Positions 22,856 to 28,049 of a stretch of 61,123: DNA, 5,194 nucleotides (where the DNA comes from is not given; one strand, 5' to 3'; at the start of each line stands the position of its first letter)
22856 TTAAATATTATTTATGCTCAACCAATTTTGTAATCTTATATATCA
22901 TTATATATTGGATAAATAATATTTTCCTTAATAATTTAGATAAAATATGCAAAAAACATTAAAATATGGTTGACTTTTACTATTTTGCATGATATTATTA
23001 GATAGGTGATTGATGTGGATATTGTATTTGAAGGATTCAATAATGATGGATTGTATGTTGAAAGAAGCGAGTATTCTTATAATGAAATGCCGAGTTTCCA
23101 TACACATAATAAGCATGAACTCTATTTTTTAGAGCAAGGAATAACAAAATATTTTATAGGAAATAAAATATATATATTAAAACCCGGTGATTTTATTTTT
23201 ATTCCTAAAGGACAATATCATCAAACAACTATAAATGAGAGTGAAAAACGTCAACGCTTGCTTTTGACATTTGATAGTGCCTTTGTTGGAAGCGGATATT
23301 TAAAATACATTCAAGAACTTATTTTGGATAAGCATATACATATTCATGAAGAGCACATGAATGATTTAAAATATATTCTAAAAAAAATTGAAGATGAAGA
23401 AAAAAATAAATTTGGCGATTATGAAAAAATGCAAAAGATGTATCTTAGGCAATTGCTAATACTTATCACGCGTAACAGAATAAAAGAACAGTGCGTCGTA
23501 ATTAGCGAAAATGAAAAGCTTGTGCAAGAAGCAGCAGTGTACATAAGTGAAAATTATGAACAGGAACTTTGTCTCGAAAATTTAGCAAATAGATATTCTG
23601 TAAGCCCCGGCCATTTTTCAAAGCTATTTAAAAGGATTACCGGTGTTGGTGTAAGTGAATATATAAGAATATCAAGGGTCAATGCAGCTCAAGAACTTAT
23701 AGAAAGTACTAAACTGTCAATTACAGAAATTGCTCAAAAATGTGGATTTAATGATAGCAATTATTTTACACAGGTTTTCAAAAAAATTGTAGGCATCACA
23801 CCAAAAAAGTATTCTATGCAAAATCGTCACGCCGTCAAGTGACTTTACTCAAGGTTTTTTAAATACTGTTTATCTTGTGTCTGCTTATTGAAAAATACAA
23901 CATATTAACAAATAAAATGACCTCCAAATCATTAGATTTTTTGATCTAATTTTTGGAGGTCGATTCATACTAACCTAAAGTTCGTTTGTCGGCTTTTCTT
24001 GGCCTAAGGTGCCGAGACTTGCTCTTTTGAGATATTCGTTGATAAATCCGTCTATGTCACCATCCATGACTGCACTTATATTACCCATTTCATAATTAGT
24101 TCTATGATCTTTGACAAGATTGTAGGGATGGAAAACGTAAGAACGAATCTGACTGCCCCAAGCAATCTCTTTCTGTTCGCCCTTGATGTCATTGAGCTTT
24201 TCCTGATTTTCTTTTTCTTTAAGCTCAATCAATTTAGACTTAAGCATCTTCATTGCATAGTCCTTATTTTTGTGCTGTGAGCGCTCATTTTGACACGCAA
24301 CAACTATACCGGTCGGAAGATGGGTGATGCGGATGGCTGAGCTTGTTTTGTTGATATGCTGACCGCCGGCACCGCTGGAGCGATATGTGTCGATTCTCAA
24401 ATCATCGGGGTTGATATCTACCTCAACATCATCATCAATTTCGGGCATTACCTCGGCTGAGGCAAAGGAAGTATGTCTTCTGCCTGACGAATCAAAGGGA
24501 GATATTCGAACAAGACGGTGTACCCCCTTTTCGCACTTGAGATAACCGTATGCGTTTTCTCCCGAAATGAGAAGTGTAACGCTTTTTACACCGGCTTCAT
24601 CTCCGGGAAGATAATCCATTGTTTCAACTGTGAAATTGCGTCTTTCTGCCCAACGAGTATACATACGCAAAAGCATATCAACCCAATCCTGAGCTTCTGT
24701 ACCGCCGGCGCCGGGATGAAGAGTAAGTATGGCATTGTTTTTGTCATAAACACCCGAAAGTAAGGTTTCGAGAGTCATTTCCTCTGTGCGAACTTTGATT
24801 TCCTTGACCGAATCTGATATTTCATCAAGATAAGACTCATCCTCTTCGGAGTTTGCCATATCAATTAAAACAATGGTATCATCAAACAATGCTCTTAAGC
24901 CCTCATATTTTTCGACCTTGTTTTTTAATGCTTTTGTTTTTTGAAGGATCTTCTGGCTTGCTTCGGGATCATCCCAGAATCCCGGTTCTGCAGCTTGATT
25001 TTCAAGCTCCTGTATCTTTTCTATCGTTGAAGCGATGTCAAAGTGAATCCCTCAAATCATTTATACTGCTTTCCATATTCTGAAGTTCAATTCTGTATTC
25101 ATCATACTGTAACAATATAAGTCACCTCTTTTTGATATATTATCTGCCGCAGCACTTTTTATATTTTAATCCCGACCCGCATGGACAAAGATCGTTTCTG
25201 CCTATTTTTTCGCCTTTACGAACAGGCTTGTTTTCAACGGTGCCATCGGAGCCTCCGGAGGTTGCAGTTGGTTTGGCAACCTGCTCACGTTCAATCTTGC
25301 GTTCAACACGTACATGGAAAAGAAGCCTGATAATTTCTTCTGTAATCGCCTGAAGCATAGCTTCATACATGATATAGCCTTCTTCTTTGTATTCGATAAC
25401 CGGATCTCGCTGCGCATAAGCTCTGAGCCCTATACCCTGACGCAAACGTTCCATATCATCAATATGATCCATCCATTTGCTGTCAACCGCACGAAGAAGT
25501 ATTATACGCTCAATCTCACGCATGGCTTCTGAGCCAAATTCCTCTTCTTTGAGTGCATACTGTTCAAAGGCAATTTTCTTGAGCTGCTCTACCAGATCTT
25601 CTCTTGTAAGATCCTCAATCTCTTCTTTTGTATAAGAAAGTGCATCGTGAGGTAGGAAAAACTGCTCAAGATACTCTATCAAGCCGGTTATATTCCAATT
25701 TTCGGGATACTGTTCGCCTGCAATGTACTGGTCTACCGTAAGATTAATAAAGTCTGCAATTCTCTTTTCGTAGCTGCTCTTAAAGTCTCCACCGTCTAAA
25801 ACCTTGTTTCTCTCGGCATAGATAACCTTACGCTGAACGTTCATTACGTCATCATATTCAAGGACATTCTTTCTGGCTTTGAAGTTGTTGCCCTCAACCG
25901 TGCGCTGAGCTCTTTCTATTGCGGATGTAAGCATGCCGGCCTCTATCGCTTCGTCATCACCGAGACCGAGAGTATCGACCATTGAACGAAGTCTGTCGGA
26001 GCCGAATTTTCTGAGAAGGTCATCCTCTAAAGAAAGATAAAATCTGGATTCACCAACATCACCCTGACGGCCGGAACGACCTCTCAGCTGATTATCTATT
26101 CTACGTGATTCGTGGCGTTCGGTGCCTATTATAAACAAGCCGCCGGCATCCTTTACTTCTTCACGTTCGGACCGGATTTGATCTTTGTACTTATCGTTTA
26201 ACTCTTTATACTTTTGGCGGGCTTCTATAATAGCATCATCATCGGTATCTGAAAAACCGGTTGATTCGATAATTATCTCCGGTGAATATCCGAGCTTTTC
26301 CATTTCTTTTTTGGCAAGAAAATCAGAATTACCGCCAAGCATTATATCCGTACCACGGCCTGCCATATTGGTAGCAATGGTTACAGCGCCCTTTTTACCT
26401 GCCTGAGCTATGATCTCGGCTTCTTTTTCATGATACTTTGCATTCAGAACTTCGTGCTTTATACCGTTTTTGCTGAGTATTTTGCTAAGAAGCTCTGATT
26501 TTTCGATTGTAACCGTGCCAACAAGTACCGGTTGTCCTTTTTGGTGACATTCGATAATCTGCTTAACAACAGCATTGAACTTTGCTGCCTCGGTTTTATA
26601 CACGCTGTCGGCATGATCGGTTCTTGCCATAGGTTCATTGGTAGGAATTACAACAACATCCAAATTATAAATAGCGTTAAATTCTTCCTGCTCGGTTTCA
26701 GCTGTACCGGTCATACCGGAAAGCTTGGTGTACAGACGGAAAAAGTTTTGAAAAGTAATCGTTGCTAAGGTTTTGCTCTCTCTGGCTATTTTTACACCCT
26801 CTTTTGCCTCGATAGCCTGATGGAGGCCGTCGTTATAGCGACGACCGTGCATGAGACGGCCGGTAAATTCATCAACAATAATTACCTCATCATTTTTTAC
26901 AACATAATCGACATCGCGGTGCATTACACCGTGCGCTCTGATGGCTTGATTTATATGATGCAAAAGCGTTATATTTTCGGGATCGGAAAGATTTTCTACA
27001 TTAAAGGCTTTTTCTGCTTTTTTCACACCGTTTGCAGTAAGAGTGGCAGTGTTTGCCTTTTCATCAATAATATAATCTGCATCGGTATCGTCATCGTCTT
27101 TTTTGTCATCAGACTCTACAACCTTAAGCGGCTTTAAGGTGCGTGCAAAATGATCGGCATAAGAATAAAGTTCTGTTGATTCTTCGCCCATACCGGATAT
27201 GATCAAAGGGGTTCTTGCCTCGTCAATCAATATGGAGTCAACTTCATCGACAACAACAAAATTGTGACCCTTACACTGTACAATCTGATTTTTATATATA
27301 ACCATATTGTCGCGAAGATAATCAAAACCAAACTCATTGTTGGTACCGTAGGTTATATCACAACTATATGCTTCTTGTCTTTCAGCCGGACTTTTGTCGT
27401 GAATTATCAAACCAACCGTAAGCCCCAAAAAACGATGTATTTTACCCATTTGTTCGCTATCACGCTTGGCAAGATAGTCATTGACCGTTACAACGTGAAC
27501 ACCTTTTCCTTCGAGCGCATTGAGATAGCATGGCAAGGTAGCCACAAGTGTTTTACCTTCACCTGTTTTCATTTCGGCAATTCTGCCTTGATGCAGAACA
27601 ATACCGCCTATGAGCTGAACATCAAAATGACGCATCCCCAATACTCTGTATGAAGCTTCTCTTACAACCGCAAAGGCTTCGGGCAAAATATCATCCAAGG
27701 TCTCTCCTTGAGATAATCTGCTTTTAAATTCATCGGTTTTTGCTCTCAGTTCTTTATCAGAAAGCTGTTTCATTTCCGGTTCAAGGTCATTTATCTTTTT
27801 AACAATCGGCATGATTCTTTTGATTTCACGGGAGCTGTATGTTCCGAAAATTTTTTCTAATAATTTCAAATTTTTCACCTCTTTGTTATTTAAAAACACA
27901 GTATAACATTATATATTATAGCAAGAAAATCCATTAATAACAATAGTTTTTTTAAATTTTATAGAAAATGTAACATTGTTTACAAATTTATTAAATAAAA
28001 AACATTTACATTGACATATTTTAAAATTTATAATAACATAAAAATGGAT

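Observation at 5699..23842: Six-gene SLH-anchored, LamG-rich surface locus with two giant heparinase II/III-fold paralogs and a divergent AraC regulator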

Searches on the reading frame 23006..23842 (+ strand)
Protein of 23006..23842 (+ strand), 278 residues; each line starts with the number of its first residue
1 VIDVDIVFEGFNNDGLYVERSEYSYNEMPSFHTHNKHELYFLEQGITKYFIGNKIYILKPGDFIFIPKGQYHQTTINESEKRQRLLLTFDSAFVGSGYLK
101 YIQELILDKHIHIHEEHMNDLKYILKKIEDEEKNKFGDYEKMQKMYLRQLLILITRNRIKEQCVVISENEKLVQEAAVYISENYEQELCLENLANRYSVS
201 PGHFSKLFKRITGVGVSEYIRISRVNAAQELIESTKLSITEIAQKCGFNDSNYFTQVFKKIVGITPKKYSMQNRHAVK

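Call 4: search_protein_families(library=pfam, proteins=[window:23006-23842:+], max_evalue=0.01)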
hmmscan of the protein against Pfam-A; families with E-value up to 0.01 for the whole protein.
window:23006-23842:+ (278 aa): 7 families
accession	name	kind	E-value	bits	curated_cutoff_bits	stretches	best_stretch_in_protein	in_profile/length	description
PF00165.29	HTH_AraC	-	9.7e-24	83.4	26.6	2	232-269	1-40/42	Bacterial regulatory helix-turn-helix proteins, AraC family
PF12833.13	HTH_18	-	2.9e-21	76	33.6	1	193-270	1-78/80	Helix-turn-helix domain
PF07883.17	Cupin_2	-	3.8e-10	39.8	27.2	1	26-87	8-68/70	Cupin domain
PF02311.25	AraC_binding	-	1.3e-07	31.9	21.1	1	18-94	6-81/135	AraC-like ligand binding domain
PF22200.2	ExsA_N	-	0.0015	19.3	27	1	37-106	1-69/136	ExsA N-terminal regulatory domain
PF03079.20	ARD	-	0.0017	19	27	1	32-81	88-142/157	ARD/ARD' family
PF21581.3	SCD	-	0.0077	17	27.5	0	85-127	18-60/75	Stromalin conservative domain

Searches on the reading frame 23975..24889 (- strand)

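Call 11: search_protein_families(library=pfam, proteins=[window:23975-24889:-], max_evalue=0.001)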
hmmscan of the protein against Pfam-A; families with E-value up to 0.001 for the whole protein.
window:23975-24889:- (304 aa): 2 families
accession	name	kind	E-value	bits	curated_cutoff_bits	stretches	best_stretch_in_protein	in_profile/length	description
PF03462.23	PCRF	-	3.9e-49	167.6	24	1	11-144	57-193/194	PCRF domain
PF00472.26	RF-1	-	5.2e-47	159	35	1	153-263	1-116/116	RF-1 domain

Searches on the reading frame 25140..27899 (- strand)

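Call 11: search_protein_families(library=pfam, proteins=[window:25140-27899:-], max_evalue=0.001)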
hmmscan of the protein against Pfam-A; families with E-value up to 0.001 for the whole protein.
window:25140-27899:- (919 aa): 7 families
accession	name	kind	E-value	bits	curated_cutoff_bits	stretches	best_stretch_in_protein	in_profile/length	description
PF07517.20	SecA_DEAD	-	6.2e-134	446.2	24.6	1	15-408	2-290/290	SecA DEAD-like domain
PF21090.3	P-loop_SecA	-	8.9e-96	319.8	27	1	423-649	1-205/205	SecA P-loop domain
PF07516.18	SecA_SW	-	1.3e-68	231.5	26.7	1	651-863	1-199/200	SecA Wing and Scaffold domain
PF01043.26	SecA_PP_bind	-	5.6e-42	143.2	23.5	1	241-364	2-110/110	SecA preprotein cross-linking domain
PF02810.21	SEC-C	-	4.8e-10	39.5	20.4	1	901-919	1-19/19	SEC-C motif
PF00270.35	DEAD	-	1.7e-09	38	26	1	107-226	18-132/167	DEAD/DEAH box helicase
PF00271.37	Helicase_C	-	0.0004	21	23.5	1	440-519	2-81/110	Helicase conserved C-terminal domain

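Call 12: search_protein_families(library=ncbifam, proteins=[window:25140-27899:-], max_evalue=0.01)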
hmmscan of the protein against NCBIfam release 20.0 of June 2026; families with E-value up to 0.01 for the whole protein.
window:25140-27899:- (919 aa): 15 families
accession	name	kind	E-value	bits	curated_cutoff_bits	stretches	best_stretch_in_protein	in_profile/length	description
NF009538.1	PRK12904.1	equivalog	0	1251.5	814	1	13-865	1-813/814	preprotein translocase subunit SecA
TIGR00963.1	secA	equivalog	0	1155.6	800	1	36-852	1-787/787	preprotein translocase subunit SecA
NF006630.0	PRK09200.1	subfamily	6.3e-293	973.7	862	2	20-523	8-496/789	preprotein translocase subunit SecA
TIGR04397.1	SecA2_Bac_anthr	exception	7.1e-287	953.7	1085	2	15-524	2-495/774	accessory Sec system translocase SecA2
NF009536.0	PRK12901.1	equivalog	8.5e-269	895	1493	5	311-523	489-701/1118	preprotein translocase subunit SecA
TIGR03714.1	secA2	equivalog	7.2e-239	795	930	2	25-523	5-492/762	accessory Sec system translocase SecA2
NF012136.0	SecA2_Lm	equivalog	5.4e-205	682.7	1100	2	26-522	11-490/776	accessory Sec system translocase SecA2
TIGR04221.1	SecA2_Mycobac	equivalog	1.3e-180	602.3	725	3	15-526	6-496/762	accessory Sec system translocase SecA2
NF004088.0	PRK05590.1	equivalog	3.8e-11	43.6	140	1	889-919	135-165/166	hypothetical protein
NF007704.0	PRK10396.1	equivalog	1.8e-07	31.4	149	1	888-917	190-219/221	hypothetical protein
NF002592.0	PRK02250.1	equivalog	4.9e-07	30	158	1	895-918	144-167/167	hypothetical protein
TIGR04102.1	SWIM_PBPRA1643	hypoth_equivalog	7.9e-07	29.5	68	1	891-918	81-108/108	PBPRA1643 family SWIM/SEC-C metal-binding motif protein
NF002449.0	PRK01617.1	equivalog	5.1e-06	26.9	141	1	898-919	133-154/154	hypothetical protein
NF001213.0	PRK00183.1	equivalog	4.5e-05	23.5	158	1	898-918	133-153/157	hypothetical protein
NF008744.0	PRK11776.1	equivalog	0.0029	16.2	524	0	425-519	213-308/460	ATP-dependent RNA helicase DbpA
